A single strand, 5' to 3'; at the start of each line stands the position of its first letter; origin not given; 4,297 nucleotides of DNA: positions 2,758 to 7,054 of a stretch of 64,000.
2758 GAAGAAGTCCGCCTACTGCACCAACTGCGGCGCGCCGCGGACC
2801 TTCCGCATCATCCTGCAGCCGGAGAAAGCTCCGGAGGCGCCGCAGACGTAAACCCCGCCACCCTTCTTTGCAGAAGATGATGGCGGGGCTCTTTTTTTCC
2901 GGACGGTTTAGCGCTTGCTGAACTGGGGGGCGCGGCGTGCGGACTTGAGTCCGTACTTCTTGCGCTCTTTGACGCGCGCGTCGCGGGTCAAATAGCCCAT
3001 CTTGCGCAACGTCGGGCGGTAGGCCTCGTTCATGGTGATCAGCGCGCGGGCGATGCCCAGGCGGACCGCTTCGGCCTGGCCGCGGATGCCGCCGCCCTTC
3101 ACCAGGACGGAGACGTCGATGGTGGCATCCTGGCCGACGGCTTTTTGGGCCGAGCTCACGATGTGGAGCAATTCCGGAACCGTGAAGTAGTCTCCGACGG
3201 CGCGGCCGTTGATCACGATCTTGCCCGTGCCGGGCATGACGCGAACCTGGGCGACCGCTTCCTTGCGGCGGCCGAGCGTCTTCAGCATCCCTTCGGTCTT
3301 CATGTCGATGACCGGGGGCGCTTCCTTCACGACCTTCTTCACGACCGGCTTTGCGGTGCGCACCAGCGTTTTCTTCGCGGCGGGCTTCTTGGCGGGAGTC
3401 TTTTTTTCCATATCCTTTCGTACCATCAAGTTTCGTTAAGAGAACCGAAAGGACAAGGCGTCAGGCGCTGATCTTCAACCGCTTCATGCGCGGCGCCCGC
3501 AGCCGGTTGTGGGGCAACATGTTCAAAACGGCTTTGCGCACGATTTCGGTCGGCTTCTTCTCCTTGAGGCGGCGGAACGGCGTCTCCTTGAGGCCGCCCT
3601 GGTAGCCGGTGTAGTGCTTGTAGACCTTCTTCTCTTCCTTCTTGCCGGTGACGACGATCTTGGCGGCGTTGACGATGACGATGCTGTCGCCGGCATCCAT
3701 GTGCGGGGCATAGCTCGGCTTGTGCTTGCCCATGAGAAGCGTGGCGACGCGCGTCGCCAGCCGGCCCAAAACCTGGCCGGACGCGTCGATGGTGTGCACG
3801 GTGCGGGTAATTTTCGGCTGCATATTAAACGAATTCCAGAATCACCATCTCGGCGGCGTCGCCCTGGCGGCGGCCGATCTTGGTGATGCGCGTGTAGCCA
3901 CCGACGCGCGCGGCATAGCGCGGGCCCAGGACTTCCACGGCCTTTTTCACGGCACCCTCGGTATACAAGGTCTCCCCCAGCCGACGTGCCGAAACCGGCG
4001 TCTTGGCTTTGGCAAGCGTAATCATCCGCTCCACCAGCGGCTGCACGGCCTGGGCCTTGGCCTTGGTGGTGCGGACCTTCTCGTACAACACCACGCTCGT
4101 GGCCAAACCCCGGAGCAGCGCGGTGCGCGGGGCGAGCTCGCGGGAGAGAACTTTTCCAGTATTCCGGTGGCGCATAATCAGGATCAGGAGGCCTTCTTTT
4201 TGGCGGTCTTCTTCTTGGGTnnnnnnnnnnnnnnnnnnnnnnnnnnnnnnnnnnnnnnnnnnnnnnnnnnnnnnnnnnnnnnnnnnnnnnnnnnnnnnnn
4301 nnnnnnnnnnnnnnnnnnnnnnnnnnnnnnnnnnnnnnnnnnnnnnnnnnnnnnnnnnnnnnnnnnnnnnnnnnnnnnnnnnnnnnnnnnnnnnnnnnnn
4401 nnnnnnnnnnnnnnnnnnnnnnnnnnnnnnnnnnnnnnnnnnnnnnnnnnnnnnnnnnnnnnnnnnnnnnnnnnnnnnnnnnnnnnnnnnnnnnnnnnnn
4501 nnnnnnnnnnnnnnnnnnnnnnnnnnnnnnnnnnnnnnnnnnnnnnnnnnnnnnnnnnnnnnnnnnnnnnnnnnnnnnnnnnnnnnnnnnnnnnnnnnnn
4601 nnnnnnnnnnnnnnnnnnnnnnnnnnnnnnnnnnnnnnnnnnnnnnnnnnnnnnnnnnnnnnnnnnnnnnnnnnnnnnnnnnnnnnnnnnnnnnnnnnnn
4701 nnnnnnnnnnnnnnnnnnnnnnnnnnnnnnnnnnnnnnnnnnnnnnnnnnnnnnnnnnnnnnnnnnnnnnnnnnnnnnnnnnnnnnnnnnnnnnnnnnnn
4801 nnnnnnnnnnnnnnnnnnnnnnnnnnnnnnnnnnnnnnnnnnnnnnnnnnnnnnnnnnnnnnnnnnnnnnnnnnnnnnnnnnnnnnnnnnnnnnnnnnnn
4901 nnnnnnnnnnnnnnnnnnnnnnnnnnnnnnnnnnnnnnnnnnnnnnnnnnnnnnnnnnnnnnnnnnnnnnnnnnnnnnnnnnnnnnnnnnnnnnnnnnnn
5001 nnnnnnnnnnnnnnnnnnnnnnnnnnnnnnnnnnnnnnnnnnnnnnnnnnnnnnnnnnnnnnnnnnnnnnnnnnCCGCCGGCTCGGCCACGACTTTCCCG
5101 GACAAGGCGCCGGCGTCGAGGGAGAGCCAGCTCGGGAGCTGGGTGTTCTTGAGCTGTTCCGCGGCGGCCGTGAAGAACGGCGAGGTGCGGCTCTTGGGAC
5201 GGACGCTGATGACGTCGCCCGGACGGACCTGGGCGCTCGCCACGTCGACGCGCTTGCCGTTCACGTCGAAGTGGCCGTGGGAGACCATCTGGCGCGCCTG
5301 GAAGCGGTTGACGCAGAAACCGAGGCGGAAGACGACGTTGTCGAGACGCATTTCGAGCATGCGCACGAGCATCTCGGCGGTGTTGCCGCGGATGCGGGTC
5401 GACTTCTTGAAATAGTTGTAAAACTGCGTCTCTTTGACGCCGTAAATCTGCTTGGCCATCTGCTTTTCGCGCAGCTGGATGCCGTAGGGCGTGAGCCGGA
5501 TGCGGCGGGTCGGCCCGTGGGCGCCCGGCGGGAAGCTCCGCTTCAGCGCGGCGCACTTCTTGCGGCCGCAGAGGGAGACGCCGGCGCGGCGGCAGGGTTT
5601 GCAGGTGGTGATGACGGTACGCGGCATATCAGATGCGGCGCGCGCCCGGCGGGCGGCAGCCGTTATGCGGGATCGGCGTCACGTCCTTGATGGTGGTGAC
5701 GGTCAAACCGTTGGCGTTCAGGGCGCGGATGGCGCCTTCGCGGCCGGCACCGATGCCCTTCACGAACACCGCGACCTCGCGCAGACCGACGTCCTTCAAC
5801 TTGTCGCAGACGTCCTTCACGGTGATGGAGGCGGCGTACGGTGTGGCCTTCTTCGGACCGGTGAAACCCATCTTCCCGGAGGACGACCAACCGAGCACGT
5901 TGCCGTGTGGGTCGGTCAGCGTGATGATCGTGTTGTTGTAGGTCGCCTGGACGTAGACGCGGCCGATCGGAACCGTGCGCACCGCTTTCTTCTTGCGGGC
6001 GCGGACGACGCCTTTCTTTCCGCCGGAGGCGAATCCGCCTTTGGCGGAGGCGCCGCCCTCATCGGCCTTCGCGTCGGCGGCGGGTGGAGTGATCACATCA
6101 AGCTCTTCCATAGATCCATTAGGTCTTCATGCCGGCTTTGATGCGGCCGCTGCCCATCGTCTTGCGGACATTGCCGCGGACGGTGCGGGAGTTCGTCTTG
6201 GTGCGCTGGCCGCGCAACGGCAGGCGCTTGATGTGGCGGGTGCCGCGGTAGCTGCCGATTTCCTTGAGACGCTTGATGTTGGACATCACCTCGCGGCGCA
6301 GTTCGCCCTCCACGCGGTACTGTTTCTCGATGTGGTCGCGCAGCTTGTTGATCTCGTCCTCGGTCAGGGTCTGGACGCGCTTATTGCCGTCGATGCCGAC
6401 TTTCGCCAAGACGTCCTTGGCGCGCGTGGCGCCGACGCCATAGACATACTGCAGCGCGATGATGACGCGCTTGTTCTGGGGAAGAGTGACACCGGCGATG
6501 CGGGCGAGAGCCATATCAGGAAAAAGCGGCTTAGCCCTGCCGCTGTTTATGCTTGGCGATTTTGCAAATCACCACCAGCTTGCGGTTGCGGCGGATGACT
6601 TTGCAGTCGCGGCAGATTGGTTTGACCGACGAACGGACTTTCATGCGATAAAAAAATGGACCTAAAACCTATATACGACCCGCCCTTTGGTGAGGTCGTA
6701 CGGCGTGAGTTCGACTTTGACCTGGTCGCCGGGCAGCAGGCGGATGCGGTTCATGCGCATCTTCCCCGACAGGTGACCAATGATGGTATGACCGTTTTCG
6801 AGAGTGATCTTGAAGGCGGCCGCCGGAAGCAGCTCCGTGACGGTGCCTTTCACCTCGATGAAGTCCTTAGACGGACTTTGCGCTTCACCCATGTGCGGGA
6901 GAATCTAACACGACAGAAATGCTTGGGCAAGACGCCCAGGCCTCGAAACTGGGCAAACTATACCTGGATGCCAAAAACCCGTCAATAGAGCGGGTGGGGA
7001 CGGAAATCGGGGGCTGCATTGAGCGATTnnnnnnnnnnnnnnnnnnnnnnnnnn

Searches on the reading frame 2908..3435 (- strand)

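Call 7: search_protein_families(library=pfam, proteins=[window:2908-3435:-], max_evalue=0.001)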
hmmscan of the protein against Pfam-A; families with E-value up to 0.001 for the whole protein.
window:2908-3435:- (175 aa): 1 family
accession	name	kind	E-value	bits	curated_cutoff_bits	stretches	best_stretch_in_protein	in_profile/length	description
PF00380.25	Ribosomal_S9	-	1.2e-41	142.4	22.5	1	55-175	1-121/121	Ribosomal protein S9/S16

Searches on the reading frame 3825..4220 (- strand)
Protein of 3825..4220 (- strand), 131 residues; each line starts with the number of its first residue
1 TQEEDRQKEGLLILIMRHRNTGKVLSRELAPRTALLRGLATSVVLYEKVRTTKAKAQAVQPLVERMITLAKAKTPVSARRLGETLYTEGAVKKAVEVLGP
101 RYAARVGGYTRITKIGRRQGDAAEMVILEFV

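Call 7: search_protein_families(library=pfam, proteins=[window:3825-4220:-], max_evalue=0.001)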
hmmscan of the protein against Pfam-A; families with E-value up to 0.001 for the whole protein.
window:3825-4220:- (131 aa): 1 family
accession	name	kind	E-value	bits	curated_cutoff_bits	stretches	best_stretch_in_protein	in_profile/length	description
PF01196.24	Ribosomal_L17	-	2e-29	102.8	27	1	35-131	1-97/97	Ribosomal protein L17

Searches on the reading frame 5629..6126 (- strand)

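Call 7: search_protein_families(library=pfam, proteins=[window:5629-6126:-], max_evalue=0.001)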
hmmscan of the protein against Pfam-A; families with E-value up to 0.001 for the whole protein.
window:5629-6126:- (165 aa): 1 family
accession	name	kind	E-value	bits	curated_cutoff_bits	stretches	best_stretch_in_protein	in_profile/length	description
PF00411.24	Ribosomal_S11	-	2.2e-40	137.9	25.1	1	55-164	1-110/110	Ribosomal protein S11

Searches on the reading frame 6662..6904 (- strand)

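Call 7: search_protein_families(library=pfam, proteins=[window:6662-6904:-], max_evalue=0.001)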
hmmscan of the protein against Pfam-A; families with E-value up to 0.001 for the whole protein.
window:6662-6904:- (80 aa): 1 family
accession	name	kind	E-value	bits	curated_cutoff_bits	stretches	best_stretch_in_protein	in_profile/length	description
PF01176.25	eIF-1a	-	5.5e-25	87.2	30.2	1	16-79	1-64/64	Translation initiation factor 1A / IF-1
